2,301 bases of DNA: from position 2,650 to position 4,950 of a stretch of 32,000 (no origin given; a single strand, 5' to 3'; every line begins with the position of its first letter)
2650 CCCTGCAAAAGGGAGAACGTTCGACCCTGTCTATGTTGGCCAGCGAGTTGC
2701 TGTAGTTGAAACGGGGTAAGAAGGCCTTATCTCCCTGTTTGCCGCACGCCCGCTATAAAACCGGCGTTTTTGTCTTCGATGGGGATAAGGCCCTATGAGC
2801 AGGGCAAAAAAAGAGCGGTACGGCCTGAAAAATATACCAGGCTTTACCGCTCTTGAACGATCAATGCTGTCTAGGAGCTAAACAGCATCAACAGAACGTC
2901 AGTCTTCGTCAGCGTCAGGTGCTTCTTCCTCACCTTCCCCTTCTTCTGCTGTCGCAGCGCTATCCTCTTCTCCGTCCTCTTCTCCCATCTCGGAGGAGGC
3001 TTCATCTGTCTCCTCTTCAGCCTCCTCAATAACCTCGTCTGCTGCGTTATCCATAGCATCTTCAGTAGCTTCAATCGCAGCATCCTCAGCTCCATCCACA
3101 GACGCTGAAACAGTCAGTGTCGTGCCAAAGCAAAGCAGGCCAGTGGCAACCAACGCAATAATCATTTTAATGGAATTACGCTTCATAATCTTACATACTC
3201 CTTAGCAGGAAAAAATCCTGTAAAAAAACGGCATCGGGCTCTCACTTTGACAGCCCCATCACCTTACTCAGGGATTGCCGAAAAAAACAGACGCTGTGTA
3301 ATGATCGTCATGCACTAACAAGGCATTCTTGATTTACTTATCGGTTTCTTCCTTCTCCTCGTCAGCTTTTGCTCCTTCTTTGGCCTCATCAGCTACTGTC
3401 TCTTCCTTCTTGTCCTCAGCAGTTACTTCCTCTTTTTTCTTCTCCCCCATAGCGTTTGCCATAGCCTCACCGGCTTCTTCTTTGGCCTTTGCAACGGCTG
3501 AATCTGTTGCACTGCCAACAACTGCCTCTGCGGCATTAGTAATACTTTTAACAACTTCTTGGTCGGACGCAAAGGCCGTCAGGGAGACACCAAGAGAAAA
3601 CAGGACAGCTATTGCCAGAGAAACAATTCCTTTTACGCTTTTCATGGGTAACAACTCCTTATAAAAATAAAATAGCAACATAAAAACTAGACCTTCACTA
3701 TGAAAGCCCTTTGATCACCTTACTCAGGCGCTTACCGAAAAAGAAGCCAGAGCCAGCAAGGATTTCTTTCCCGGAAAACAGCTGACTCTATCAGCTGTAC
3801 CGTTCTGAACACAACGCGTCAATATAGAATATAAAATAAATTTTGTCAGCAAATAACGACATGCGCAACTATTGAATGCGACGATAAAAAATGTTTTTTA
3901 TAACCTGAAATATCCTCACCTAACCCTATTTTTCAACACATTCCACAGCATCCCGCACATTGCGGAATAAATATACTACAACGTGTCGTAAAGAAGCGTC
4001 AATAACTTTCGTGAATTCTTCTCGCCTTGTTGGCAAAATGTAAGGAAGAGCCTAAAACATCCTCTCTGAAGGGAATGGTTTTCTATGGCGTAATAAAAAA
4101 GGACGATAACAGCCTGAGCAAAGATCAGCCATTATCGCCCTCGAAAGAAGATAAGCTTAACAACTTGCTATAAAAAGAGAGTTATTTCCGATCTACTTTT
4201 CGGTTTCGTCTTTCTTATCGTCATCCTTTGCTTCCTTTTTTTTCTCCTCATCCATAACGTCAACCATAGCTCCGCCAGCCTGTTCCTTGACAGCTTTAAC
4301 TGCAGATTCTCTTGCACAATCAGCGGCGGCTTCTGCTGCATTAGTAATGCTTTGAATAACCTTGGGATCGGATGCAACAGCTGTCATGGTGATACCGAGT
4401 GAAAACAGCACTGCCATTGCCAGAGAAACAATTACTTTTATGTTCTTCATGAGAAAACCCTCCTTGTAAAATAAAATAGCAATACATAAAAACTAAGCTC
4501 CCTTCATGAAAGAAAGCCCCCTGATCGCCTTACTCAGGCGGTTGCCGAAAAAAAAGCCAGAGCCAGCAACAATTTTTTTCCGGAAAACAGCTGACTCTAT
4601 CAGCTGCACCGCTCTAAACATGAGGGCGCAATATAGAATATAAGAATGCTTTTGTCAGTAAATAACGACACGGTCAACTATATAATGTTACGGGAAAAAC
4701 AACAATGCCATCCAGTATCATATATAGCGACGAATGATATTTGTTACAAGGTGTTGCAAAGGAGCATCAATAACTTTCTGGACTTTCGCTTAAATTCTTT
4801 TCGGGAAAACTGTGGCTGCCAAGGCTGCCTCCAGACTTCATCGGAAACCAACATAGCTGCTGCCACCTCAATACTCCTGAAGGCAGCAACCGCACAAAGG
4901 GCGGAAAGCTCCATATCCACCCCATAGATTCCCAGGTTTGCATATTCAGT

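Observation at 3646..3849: Conserved ~170-nt structured leader with covariation and a pre-RBS terminator: candidate new riboregulator (second copy 4451-4658, partial copy 3222-3290)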

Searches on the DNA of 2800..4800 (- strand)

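Call 6: search_rna_families(source=window, start=2800, end=4800, threshold=evalue, max_evalue=10)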
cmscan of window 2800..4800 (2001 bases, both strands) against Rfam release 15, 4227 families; matches with E-value up to 10: 5.
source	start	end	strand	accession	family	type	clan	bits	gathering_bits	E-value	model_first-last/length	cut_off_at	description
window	3721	3786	-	RF03973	mir-5615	Gene; miRNA;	-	18.7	82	2.1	1-61/61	no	mir-5615 microRNA precursor family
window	2854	2937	-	RF01424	snoR118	Gene; snRNA; snoRNA; CD-box;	CL00071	17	44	3.2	1-92/92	no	small nucleolar RNA snoR118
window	3313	3390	-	RF01306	sR52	Gene; snRNA; snoRNA; CD-box;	-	16.7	50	1.8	1-60/60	no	Small nucleolar RNA sR52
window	2889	2938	-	RF01128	sR43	Gene; snRNA; snoRNA; CD-box;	-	15.2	45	0.96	1-56/56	no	Small nucleolar RNA sR42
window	2966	3091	+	RF02174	SMAD5-AS1_2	Gene; lncRNA;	-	11.9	50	5.9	1-129/129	no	SMAD5 antisense RNA 1 conserved region 2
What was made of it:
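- On Any Rfam 15 family (known riboswitches, leaders, sRNAs): Call 6 (E-value up to 10 on 2800-4800): only chance-level eukaryotic or archaeal families, all with E of about 1 or more.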

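Call 56: build_rna_model(alignment_id=A4, structure=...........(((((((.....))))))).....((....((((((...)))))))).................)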
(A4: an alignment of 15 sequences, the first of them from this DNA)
Model R1 built from alignment A4 (15 sequences, 75 columns); structure: as given.
model positions 63; base pairs 15; branch points 1; effective number of sequences 3.19; information 0.889 bits per position. Calibrated on 0.2 Mb of random sequence (short: E-values are rough).
structure used (alignment columns):
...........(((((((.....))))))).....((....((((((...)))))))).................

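Call 57: search_with_rna_model(model_id=R1, sources=[window, L001, L002, L003, L005, L007, L008, L009, L010, L011, L017, L018, L019], max_evalue=1)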
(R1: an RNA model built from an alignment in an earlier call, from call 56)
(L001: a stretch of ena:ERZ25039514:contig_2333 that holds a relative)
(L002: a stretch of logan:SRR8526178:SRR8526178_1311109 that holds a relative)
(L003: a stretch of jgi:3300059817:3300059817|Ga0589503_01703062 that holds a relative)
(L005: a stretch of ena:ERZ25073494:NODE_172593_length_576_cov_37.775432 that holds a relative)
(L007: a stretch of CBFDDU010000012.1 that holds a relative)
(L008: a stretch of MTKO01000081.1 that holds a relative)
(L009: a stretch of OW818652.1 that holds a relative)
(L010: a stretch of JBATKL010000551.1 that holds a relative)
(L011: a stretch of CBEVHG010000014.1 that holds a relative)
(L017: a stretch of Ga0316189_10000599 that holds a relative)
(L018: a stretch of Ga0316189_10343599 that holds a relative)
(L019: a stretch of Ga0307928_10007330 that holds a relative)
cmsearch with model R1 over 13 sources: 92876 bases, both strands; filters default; matches with E-value up to 1: 24.
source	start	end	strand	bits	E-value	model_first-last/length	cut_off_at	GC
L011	2905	2967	+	92.9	3.1e-21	1-63/63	no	0.44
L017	4375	4437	-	92.9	3.1e-21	1-63/63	no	0.44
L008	2905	2967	+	91.8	5.7e-21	1-63/63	no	0.43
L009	2903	2965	+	89.7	2e-20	1-63/63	no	0.46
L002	435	497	+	86.6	1.2e-19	1-63/63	no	0.44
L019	2511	2573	+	86.6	1.2e-19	1-63/63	no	0.44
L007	2911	2973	+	86.3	1.5e-19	1-63/63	no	0.48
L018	442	504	-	86.3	1.5e-19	1-63/63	no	0.48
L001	4905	4967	+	85.5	2.3e-19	1-63/63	no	0.44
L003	13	75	+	83.9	6.1e-19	1-63/63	no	0.4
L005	52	114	+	82.1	1.7e-18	1-63/63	no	0.48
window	3679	3741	-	76.9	3.6e-17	1-63/63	no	0.41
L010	2904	2966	+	76.5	4.5e-17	1-63/63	no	0.44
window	4485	4551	-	65.6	2.7e-14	1-63/63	no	0.48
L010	3372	3440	+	64.8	4.3e-14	1-63/63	no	0.46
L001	5327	5393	+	62.1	2.1e-13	1-63/63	no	0.48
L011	3379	3442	+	61.1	3.8e-13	1-63/63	no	0.47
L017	3925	3988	-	61.1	3.8e-13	1-63/63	no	0.47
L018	1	49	-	32.5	7.2e-06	1-53/63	3'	0.53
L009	3319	3399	+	23.7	0.0013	1-63/63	no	0.46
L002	468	486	-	12.6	0.86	34-52/63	no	0.53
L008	2938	2956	-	12.6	0.86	34-52/63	no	0.53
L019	2544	2562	-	12.6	0.86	34-52/63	no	0.53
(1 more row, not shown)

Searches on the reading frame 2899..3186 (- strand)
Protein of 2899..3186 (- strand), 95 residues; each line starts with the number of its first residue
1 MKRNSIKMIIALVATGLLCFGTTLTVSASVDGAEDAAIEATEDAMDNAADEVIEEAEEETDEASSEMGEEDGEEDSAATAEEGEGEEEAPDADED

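Call 38: search_protein_families(library=pfam, proteins=[window:2899-3186:-], max_evalue=1)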
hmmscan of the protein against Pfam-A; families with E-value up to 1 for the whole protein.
window:2899-3186:- (95 aa): 1 family
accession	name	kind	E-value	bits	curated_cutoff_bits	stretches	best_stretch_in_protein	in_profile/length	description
PF16785.10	SMBP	-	0.0033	18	29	1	7-75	2-72/111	Small metal-binding protein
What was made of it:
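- Gene A has a sub-threshold resemblance to a small metal-binding protein family (call 38).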

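Call 39: search_protein_families(library=ncbifam, proteins=[window:2899-3186:-], max_evalue=1)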
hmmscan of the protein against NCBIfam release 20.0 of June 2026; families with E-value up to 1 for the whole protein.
window:2899-3186:- (95 aa): 4 families
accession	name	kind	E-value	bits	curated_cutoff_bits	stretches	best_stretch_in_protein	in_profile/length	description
NF041013.1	T4P_ComGE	equivalog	0.06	13.5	49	1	11-66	11-66/83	competence type IV pilus minor pilin ComGE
NF053819.1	EF0750_LPXTG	subfamily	0.083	13.4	47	1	1-61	1-51/105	EF2685/EF0750 family sortase-dependent surface protein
NF052674.1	SAXB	equivalog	0.55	10.7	95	1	20-68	8-56/111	SoxAX-binding protein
NF009953.0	PRK13419.1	equivalog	0.79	8.9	460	1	4-75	4-71/346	F0F1 ATP synthase subunit A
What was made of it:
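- Tried and rejected: Pfam and NCBIfam on A, B and C. Nothing above the cutoffs (calls 38, 39).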

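Call 66: find_homologous_proteins(query=window:2899-3186:-, max_evalue=0.01)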
Query window:2899-3186:-: 64 candidates shared short words with the query, none scored E <= 0.01.
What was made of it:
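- Tried and rejected: Protein search with gene A. No hits, so no further gene-A copies could be added (call 66).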

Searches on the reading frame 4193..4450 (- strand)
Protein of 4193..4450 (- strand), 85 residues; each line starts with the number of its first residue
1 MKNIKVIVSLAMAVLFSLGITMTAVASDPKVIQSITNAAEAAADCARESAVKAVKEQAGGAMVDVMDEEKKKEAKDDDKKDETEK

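Call 38: search_protein_families(library=pfam, proteins=[window:4193-4450:-], max_evalue=1)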
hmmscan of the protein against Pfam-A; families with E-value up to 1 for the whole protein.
window:4193-4450:- (85 aa): 1 family
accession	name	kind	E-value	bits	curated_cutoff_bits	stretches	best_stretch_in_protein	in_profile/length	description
PF19605.4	DUF6110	-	0.002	18.6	26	1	11-79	7-75/85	Family of unknown function (DUF6110)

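Call 39: search_protein_families(library=ncbifam, proteins=[window:4193-4450:-], max_evalue=1)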
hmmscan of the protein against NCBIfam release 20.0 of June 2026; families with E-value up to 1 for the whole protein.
window:4193-4450:- (85 aa): 1 family
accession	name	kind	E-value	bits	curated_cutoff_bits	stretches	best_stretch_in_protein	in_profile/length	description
NF007220.0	PRK09639.1-5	equivalog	0.055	13.2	260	1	31-80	129-178/181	RNA polymerase sigma factor SigX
